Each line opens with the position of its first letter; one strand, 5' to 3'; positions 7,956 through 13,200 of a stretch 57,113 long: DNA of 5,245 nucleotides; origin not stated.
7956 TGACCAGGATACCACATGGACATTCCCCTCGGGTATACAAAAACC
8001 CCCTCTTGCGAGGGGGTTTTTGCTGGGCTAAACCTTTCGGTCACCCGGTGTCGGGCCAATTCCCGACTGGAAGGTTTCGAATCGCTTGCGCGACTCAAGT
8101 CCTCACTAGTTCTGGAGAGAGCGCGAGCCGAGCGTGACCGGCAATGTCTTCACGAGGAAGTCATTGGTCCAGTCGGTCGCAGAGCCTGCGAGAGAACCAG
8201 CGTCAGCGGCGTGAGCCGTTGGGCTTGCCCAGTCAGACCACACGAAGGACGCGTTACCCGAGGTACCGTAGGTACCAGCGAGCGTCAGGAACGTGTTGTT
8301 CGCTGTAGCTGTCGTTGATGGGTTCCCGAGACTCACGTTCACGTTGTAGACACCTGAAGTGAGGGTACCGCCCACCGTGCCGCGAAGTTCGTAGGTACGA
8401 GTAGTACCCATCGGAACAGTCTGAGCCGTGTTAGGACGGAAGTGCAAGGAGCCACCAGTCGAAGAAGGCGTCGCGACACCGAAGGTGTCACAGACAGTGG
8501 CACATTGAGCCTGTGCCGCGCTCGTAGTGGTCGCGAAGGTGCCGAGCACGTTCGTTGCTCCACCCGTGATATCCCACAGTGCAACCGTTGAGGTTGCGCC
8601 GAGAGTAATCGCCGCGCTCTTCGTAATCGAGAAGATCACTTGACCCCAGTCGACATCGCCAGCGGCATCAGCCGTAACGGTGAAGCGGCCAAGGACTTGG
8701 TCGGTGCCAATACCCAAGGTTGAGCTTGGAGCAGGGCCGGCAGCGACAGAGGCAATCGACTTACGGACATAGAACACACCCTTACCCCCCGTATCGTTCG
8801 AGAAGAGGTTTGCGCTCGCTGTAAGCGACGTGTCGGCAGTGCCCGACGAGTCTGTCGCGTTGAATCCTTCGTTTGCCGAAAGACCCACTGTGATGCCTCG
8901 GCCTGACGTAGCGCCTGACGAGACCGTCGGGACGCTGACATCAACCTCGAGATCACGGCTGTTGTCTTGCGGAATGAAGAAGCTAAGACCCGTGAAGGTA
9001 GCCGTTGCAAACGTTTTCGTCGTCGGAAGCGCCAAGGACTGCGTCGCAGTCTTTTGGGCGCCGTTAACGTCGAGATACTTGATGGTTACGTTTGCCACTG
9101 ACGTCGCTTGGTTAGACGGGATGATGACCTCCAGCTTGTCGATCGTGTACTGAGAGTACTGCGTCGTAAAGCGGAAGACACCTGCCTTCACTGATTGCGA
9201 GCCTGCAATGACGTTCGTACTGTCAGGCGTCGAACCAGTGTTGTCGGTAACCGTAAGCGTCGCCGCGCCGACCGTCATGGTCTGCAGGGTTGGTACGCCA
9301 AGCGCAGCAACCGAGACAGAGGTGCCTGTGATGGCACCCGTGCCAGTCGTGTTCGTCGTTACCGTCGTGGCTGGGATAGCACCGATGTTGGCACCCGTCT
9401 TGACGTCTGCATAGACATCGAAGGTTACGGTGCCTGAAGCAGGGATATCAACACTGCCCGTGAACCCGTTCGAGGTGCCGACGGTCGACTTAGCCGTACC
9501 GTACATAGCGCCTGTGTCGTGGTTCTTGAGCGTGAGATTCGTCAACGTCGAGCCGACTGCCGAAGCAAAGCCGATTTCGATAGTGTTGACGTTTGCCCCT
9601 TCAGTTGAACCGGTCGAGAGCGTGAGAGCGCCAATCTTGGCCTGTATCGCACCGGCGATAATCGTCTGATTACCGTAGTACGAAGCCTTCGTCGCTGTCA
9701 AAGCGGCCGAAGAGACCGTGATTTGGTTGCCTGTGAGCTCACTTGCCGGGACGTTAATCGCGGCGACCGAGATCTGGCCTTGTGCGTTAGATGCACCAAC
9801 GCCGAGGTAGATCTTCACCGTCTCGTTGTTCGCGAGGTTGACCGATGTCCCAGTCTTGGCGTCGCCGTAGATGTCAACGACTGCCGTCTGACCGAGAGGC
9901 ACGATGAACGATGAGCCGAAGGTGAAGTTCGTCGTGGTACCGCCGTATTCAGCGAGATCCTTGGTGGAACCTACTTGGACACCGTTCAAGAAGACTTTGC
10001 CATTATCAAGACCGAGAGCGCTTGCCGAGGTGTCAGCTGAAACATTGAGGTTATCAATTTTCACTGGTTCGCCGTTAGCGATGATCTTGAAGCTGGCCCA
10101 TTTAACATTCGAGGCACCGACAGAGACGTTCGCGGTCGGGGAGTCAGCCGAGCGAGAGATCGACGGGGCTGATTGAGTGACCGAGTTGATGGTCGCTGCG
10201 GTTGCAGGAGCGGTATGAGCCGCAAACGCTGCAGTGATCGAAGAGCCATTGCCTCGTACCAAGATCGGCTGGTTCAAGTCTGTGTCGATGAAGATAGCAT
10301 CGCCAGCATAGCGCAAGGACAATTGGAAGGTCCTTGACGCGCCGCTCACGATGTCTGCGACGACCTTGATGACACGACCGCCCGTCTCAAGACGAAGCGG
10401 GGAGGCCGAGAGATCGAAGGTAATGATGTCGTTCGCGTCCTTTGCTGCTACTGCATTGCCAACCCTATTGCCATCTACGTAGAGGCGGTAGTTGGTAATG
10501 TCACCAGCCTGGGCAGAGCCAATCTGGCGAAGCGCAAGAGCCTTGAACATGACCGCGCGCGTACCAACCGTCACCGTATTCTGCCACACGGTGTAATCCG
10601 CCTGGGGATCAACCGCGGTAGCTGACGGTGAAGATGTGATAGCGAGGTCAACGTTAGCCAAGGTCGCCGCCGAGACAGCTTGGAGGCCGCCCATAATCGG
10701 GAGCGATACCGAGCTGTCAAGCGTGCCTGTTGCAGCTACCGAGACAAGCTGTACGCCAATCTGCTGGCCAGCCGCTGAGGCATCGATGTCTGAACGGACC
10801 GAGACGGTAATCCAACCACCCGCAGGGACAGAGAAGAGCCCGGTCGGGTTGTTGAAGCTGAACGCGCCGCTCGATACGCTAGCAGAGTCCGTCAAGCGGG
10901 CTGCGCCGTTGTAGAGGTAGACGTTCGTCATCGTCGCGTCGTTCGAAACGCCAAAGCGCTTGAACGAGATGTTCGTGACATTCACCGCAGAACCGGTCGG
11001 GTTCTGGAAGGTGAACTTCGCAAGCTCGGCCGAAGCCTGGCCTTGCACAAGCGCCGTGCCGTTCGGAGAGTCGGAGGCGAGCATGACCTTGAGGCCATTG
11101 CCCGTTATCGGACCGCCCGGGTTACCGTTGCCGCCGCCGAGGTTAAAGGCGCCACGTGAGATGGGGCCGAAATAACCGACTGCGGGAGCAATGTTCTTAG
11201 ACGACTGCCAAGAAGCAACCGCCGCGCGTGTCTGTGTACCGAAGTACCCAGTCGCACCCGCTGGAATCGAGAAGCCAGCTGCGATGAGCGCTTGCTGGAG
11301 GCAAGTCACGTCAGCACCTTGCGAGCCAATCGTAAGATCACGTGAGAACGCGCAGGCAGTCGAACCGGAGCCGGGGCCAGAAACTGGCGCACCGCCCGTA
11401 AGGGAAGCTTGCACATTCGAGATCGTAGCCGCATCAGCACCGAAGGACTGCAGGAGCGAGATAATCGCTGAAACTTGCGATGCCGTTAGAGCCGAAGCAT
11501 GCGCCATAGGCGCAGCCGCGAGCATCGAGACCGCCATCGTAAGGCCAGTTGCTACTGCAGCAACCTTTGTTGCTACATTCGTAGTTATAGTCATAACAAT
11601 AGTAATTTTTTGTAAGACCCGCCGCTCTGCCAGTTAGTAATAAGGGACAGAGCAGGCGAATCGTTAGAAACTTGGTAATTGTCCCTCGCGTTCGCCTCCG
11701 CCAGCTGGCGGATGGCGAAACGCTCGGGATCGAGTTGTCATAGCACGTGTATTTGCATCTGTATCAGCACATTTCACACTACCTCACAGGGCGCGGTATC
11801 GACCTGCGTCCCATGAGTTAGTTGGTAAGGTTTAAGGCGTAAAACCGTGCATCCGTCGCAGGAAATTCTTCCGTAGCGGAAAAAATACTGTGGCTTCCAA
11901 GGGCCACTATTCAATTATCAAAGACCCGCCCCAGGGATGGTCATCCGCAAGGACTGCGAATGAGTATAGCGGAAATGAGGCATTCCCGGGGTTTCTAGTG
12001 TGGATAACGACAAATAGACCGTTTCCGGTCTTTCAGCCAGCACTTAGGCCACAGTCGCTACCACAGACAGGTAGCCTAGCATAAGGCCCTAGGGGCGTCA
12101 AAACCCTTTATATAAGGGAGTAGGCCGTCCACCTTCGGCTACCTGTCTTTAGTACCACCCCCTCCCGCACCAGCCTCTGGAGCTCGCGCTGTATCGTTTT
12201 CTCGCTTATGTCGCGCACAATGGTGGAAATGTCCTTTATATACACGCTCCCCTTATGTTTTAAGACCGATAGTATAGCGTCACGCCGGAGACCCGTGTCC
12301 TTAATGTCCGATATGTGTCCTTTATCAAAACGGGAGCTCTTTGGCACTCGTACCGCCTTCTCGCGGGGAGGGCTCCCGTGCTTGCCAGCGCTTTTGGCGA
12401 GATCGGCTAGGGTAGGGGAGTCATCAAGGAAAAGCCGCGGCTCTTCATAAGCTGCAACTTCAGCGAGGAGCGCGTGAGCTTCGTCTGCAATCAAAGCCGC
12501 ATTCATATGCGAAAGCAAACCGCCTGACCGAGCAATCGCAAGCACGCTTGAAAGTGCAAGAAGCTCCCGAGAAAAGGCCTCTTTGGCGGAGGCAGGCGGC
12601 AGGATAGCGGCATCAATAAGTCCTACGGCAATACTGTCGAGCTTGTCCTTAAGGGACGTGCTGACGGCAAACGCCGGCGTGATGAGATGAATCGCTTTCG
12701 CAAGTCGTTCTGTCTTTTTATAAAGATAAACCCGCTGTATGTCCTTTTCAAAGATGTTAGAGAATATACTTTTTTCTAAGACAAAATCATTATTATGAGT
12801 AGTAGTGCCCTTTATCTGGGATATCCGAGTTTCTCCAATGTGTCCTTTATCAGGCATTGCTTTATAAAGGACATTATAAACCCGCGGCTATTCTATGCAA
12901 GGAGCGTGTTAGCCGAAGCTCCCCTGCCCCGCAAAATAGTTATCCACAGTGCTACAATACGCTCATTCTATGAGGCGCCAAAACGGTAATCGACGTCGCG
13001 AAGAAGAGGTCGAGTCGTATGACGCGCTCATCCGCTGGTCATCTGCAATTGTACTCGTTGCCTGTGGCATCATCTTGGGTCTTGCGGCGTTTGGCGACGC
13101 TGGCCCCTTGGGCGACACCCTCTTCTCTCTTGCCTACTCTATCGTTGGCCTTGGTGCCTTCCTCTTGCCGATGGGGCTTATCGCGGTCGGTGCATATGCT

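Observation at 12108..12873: HTH gene studded with its own repeated DNA motif next to ftsK: candidate centromere-, iteron- or matS-like protein-site system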

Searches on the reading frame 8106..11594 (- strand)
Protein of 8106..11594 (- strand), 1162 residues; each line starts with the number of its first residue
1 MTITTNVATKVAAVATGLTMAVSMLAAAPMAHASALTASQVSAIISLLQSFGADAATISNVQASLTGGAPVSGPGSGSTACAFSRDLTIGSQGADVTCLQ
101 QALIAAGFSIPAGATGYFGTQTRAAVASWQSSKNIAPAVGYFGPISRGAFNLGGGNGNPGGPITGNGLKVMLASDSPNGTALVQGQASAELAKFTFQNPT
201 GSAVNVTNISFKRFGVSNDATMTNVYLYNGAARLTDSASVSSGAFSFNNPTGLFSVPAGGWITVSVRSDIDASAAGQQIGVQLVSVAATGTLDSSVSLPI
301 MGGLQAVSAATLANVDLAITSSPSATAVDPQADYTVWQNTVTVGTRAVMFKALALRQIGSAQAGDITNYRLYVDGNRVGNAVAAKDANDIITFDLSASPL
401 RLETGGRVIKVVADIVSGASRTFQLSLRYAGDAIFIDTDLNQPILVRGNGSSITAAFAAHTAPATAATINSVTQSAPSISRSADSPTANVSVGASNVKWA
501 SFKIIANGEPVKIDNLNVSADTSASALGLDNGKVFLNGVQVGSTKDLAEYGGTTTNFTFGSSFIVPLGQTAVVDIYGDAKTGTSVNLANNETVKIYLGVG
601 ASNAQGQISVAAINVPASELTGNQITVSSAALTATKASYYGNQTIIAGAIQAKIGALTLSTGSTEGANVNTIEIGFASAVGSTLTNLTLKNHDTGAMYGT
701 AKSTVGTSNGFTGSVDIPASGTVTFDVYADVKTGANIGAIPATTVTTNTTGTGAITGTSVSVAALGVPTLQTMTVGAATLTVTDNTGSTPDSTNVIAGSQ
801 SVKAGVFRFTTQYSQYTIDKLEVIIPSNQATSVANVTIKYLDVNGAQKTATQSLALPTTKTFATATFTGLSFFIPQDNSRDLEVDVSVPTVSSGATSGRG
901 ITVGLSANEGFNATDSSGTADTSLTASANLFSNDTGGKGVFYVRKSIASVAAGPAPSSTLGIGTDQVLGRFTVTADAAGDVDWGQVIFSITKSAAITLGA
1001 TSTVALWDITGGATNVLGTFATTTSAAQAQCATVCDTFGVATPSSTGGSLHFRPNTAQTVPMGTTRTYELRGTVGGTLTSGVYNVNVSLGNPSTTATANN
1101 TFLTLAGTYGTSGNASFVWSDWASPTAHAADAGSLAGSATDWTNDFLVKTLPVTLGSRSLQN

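Call 5: search_protein_families(library=pfam, proteins=[window:8106-11594:-], max_evalue=0.1)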
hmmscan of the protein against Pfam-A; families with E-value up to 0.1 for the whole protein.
window:8106-11594:- (1162 aa): 1 family
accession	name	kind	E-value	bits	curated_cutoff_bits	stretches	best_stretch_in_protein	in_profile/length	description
PF01471.23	PG_binding_1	-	2.8e-08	34.2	23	1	92-136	1-44/57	Putative peptidoglycan binding domain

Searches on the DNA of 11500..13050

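Call 27: search_rna_families(source=window, start=11500, end=13050, threshold=evalue, max_evalue=1)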
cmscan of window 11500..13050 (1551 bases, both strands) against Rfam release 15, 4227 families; matches with E-value up to 1: 0.
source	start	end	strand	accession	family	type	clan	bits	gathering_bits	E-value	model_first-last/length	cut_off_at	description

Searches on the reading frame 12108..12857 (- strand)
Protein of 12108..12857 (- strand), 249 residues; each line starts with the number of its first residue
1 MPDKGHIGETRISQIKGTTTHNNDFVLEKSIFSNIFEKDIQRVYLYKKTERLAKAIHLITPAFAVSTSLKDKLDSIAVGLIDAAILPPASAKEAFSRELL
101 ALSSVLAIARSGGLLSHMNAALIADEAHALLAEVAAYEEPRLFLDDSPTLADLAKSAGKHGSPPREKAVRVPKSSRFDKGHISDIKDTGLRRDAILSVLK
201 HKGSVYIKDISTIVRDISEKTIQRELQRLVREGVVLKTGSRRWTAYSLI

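Call 5: search_protein_families(library=pfam, proteins=[window:12108-12857:-], max_evalue=0.1)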
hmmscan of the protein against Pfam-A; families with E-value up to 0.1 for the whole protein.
window:12108-12857:- (249 aa): 3 families
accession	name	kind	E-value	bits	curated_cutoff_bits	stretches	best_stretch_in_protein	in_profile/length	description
PF08220.18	HTH_DeoR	-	0.00025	21.2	21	1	191-238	1-47/57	DeoR-like helix-turn-helix domain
PF08679.17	DsrD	-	0.011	16.4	24.2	1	200-235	14-49/65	Dissimilatory sulfite reductase D (DsrD)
PF24033.1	DUF7342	-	0.078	13.4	31.6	0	216-247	28-59/150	Family of unknown function (DUF7342)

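Call 9: search_protein_families(library=ncbifam, proteins=[window:12108-12857:-], max_evalue=1)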
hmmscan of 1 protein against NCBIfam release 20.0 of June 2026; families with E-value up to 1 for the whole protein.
window:12108-12857:- (249 aa): 7 families
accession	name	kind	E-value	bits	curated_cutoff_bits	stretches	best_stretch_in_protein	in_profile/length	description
TIGR01884.1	cas_HTH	subfamily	0.00038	19.9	60.2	1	194-240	146-191/202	CRISPR-associated CARF protein Csa3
NF007316.0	PRK09802.1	equivalog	0.00098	18.4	351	1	184-237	11-63/269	DeoR family transcriptional regulator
NF040755.1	AgaR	equivalog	0.0011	18.1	260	1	186-237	2-52/256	transcriptional repressor AgaR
NF053609.1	Sul12a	equivalog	0.0032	17.6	150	1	192-235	7-49/103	Sul12a family chromatin-organizing protein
NF040890.1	trans_reg_YgbI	equivalog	0.0067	16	400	1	191-237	6-51/253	DNA-binding transcriptional repressor YgbI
NF053660.1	ORF80_fam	equivalog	0.12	12.3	95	1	192-244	4-51/70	ORF80 family leucine zipper DNA-binding protein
NF033788.1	HTH_metalloreg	subfamily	0.12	12.2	55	1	192-248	13-68/77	metalloregulator ArsR/SmtB family transcription factor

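Call 10: find_homologous_proteins(query=window:12108-12857:-)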
Query window:12108-12857:- (249 aa): 1421 proteins with E <= 0.001 among 4527 candidates; the best 120 are listed.
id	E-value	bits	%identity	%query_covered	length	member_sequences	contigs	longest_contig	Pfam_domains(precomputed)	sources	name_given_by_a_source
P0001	4.8e-153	526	100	100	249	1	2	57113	-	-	-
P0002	1.8e-106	373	73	100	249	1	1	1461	-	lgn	-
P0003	7.8e-99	348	71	100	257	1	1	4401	-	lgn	-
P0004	6.6e-98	345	70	100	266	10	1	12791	-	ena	-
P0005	8.3e-98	345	67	100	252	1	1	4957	-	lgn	-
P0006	1.6e-96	341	68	100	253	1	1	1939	PF08220.19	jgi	jgi:hypothetical protein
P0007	9.4e-94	332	65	100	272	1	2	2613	PF08220.19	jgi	jgi:hypothetical protein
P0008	4.9e-93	329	67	100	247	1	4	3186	-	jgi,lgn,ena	-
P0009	3.6e-92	327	64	100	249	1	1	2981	-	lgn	-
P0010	1.4e-89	318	64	100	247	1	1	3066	PF08220.19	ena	-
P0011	1.9e-89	318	62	100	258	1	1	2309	-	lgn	-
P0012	2.9e-89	317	63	100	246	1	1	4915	-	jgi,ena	-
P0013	1.8e-87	311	65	100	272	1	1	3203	-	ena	-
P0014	2.2e-87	311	62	100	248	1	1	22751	-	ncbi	-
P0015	3.2e-87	310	62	100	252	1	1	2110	-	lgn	-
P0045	1.8e-83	298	62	100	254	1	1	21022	PF08220.19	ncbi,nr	ncbi:MAG TPA: DeoR family transcriptional regulator [Candidatus Paceibacterota bacterium]|nr:DeoR fa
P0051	4.5e-83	297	59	100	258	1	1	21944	PF25213.2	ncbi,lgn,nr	ncbi:MAG: seg [Parcubacteria group bacterium]|nr:seg [Parcubacteria group bacterium]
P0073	1.7e-82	295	59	100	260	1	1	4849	PF25213.2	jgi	-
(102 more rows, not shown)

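Call 28: find_related_loci(query=A1, collection=genome_contigs, flank=3000)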
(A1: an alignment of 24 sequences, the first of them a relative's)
Query A1 (249 aa) in genome_contigs; peptide patterns used: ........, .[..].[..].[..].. (x = any residue, [..] = any of these).
599 stretches matched a pattern (row limit reached: there are more); 353 encode a relative of the query (tblastn E <= 1e-3); the best 80 are kept; 80 distinct loci.
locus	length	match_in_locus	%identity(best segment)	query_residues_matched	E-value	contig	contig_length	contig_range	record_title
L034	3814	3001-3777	60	1-249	2e-95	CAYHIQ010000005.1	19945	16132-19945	MAG TPA_asm: uncultured Candidatus Saccharibacteria bacterium isolate ERP119705_co13_441 genome assembly, contig: NODE_3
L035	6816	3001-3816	59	1-248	4e-96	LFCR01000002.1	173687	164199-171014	MAG: Parcubacteria bacterium C7867-008 C7867_00052, whole genome shotgun sequence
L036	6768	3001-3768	59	1-248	2e-93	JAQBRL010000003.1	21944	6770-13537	MAG: Parcubacteria group bacterium isolate RYN_398 scaffold_5884062, whole genome shotgun sequence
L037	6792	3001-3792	58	1-248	6e-93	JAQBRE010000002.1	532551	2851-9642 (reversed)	MAG: Parcubacteria group bacterium isolate RYN_391 scaffold_1968775, whole genome shotgun sequence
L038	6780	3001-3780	58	3-248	8e-92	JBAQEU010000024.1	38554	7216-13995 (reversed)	MAG: Minisyncoccia bacterium isolate MFD12003_ilm_asm_bin73 k127_182349, whole genome shotgun sequence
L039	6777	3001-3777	59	3-248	9e-92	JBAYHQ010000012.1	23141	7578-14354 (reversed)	MAG: Candidatus Paceibacterota bacterium isolate SO_2016_GW1_153 scaffold03869_OW334_2016, whole genome shotgun sequence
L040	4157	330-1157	56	1-248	2e-90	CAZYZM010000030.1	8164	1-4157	MAG TPA_asm: uncultured Candidatus Saccharibacteria bacterium isolate SRP263527_co2_123 genome assembly, contig: NODE_83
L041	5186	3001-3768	60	1-248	6e-90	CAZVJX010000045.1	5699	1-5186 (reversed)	MAG TPA_asm: uncultured Candidatus Saccharibacteria bacterium isolate SRP193066_co1_81 genome assembly, contig: NODE_125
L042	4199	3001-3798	56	1-248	3e-90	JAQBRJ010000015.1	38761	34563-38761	MAG: Parcubacteria group bacterium isolate RYN_396 scaffold_1232462, whole genome shotgun sequence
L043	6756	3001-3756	60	1-248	1e-89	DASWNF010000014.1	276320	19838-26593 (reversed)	MAG TPA_asm: Candidatus Paceibacterota bacterium isolate SMAG_U3407 k141_30228, whole genome shotgun sequence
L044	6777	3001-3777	61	1-249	2e-89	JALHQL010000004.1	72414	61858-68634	MAG: Candidatus Paceibacterota bacterium isolate bin.85 c_000000002097, whole genome shotgun sequence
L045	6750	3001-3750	60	17-248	4e-89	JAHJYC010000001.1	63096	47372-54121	MAG: Patescibacteria group bacterium isolate UMS_A.mb.28 UMS_A.mb.28_k119_221124, whole genome shotgun sequence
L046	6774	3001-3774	57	5-248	1e-88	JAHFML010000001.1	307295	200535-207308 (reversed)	MAG: bacterium isolate nzgw456 NODE_12_length_307296_cov_23.181919, whole genome shotgun sequence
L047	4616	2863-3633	57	1-248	2e-88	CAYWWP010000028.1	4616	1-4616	MAG TPA_asm: uncultured Candidatus Saccharibacteria bacterium isolate SRP135725_co1_119 genome assembly, contig: NODE_30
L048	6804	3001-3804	55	1-248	2e-88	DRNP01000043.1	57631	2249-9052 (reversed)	MAG TPA_asm: Candidatus Kaiserbacteria bacterium isolate HyVt-514 HyVt-514_k145_73996, whole genome shotgun sequence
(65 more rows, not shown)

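Call 45: predict_structure(alignment_id=A1)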
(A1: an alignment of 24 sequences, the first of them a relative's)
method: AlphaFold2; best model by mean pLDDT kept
length: 249 residues; sequences in the alignment: 24
mean_pLDDT: 75.5   pTM: 0.44
mean pLDDT of the five models: 75.5, 75.3, 74.0, 73.4, 73.0
residues with pLDDT >= 90: 104; 70-90: 58; 50-70: 28; < 50: 59
segments of 3 or more residues with pLDDT < 50: 1-28, 141-144, 160-185
pLDDT, mean of each block of 10 residues (from residue 1): 40 38 47 69 91 94 93 96 90 93 95 93 94 78 53 62 41 39 55 88 89 85 90 89 84
secondary structure, 60 per line:
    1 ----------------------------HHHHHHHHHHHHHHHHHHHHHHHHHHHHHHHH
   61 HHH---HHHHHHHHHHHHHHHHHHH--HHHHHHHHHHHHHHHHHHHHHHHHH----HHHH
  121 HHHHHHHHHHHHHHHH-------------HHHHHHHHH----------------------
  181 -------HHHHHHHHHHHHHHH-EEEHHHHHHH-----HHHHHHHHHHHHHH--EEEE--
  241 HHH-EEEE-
elements in order: H29-63 H67-85 H88-112 H117-136 H150-158 H188-202 E204-206 H207-213 H219-232 E235-238 E245-248

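Call 53: fold_search(model_id=the predicted structure, library=pdb)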
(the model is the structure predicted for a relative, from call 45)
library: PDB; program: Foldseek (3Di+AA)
matches with E <= 10: 1105; with E <= 0.001: 0
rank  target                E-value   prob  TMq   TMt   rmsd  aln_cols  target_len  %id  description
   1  8rxh_Sa               1.4e-02  1.00  0.22  0.47  13.6       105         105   17  CRYO-EM STRUCTURE OF LEISHMANIA MAJOR 80S RIBOSOME WITH A/P/E-site tRNA AND mRNA : PARENTAL STRAIN (released 2024-05-15)
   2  4kmf_A                1.5e-02  1.00  0.23  0.89   1.1        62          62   18  Crystal structure of Zalpha domain from Carassius auratus PKZ in complex with Z-DNA (released 2013-07-03)
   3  5t0c_AX               1.7e-02  0.75  0.21  0.15  26.1       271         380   14  Structural basis for dynamic regulation of the human 26S proteasome (released 2016-10-19)
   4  5t0i_X                2.2e-02  0.75  0.22  0.22  21.6       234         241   14  Structural basis for dynamic regulation of the human 26S proteasome (released 2016-10-19)
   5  2rld_C                2.3e-02  1.00  0.32  0.61   3.5       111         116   11  CRYSTAL STRUCTURE OF A PROTEIN WITH UNKNOWN FUNCTION FROM S23 RIBOSOMAL PROTEIN FAMILY (BT_0352) FROM BACTEROIDES THET (released 2007-10-30)
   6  1sax_A                2.9e-02  1.00  0.23  0.46   1.9        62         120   18  Three-dimensional structure of s.aureus methicillin-resistance regulating transcriptional repressor meci in complex wi (released 2004-04-27)
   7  5l0p                  2.9e-02  1.00  0.23  0.18  16.1       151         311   16  Symmetry-based assembly of a two-dimensional protein lattice (released 2017-03-29)
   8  1xsd_A                3.0e-02  1.00  0.23  0.44   2.1        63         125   21  Crystal structure of the BlaI repressor in complex with DNA (released 2005-03-29)
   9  5f7q_E                3.2e-02  1.00  0.22  0.14   2.9        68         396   24  ROK repressor Lmo0178 from Listeria monocytogenes bound to operator (released 2016-09-07)
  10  4v6i_AV               3.2e-02  1.00  0.23  0.63   9.3        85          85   16  Localization of the small subunit ribosomal proteins into a 6.1 A cryo-EM map of Saccharomyces cerevisiae translating (released 2014-07-09)
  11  5k5q_A                3.5e-02  1.00  0.22  0.59   1.9        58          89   24  Structure of AspA-DNA complex: novel centromere bindng protein-centromere complex (released 2016-06-01)
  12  8usc_X                3.5e-02  0.69  0.23  0.15  24.8       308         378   12  Nub1/Fat10-processing human 26S proteasome (released 2024-11-06)
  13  1sd7_A                3.9e-02  1.00  0.22  0.45   2.1        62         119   18  Crystal Structure of a SeMet derivative of MecI at 2.65 A (released 2004-02-24)
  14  1sd4_A                3.9e-02  1.00  0.23  0.44   2.2        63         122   21  Crystal Structure of a SeMet derivative of BlaI at 2.0 A (released 2004-08-10)
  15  5k5q_C                3.9e-02  1.00  0.23  0.61   6.8        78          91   24  Structure of AspA-DNA complex: novel centromere bindng protein-centromere complex (released 2016-06-01)
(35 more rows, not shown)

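Call 63: search_protein_families(library=pfam, proteins=[P0051, P0073, P0045], max_evalue=0.01)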
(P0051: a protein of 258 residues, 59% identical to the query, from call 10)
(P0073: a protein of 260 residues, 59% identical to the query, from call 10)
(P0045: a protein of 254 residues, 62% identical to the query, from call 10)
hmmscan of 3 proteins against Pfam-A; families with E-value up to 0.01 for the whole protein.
P0051 (258 aa): 3 families
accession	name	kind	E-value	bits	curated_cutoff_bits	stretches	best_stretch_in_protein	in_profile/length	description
PF25213.1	HVO_A0261_N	-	2.1e-05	24.7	35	1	196-249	9-60/86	HVO_A0261 N-terminal domain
PF08220.18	HTH_DeoR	-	0.0009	19.4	21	1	199-245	1-46/57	DeoR-like helix-turn-helix domain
PF01022.26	HTH_5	-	0.0081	16.5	22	0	202-244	6-46/47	Bacterial regulatory protein, arsR family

P0073 (260 aa): 4 families
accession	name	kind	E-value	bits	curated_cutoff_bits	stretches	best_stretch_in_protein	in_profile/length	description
PF25213.1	HVO_A0261_N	-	1.8e-05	25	35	1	195-259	9-67/86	HVO_A0261 N-terminal domain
PF01638.23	HxlR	-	0.00013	22.2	20.8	1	202-259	10-69/91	HxlR-like helix-turn-helix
PF25212.1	HVO_A0114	-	0.00039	20.6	27.6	1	196-249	21-73/84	HVO_A0114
PF08220.18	HTH_DeoR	-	0.0031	17.7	21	1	198-244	1-46/57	DeoR-like helix-turn-helix domain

P0045 (254 aa): 6 families
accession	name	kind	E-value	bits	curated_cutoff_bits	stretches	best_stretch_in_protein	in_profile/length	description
PF08220.18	HTH_DeoR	-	4.3e-06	26.8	21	1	196-242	1-46/57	DeoR-like helix-turn-helix domain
PF01978.25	TrmB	-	0.0015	18.8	25.6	1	206-246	19-58/68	Sugar-specific transcriptional regulator TrmB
PF08221.17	HTH_9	-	0.0022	18.5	23.4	1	199-241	17-58/62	RNA polymerase III subunit RPC82 helix-turn-helix domain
PF25213.1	HVO_A0261_N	-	0.0028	18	35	1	221-246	35-60/86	HVO_A0261 N-terminal domain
PF03965.22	Penicillinase_R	-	0.0054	17.5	22.6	0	196-252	4-63/115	Penicillinase repressor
PF13730.12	HTH_36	-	0.0082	16.4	25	0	210-238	26-53/55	Helix-turn-helix domain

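Call 64: search_solved_structures(query=A1, max_evalue=1)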
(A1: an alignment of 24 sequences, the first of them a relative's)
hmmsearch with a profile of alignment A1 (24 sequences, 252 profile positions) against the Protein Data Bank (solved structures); distinct sequences matched with E-value up to 1: 84 (the best 60 are shown).
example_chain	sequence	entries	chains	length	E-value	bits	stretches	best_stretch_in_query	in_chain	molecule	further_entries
5tp5_A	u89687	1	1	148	0.064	16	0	183-244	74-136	Calmodulin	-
5tp6_A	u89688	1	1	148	0.12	15.1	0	183-244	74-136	Calmodulin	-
9el6_C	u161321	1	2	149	0.17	14.6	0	182-243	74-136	Calmodulin-1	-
7nqc_A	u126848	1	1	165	0.2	14.4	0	183-243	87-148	Calmodulin-1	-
1ri7_A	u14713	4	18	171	0.22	14.3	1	195-240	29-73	Putative transcriptional regulator | Putative HTH-type transcriptional regulator PH1519 | Uncharacterized HTH-type transcriptional regulator PH1519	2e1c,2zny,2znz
11kh_IF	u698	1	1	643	0.22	14.2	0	109-174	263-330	IFRD2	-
4hex_A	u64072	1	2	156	0.25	14.1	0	182-243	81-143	Calmodulin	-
1dmo_A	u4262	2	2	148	0.25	14.1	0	183-244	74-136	CALMODULIN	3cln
8z5m_D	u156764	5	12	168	0.26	14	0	183-243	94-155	Calmodulin-3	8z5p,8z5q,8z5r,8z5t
6xxx_AAA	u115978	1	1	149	0.26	14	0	182-243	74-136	Calmodulin-1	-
6dah_A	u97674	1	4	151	0.28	13.9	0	182-243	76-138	Calmodulin-1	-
6mue_A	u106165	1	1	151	0.29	13.9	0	182-243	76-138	Calmodulin-1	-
2cyy_A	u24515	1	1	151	0.29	13.8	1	196-240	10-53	Putative HTH-type transcriptional regulator PH1519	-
9kvo_C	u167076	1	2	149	0.3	13.8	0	183-244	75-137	Calmodulin-1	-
3ewt_A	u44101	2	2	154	0.31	13.7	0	183-243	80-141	Calmodulin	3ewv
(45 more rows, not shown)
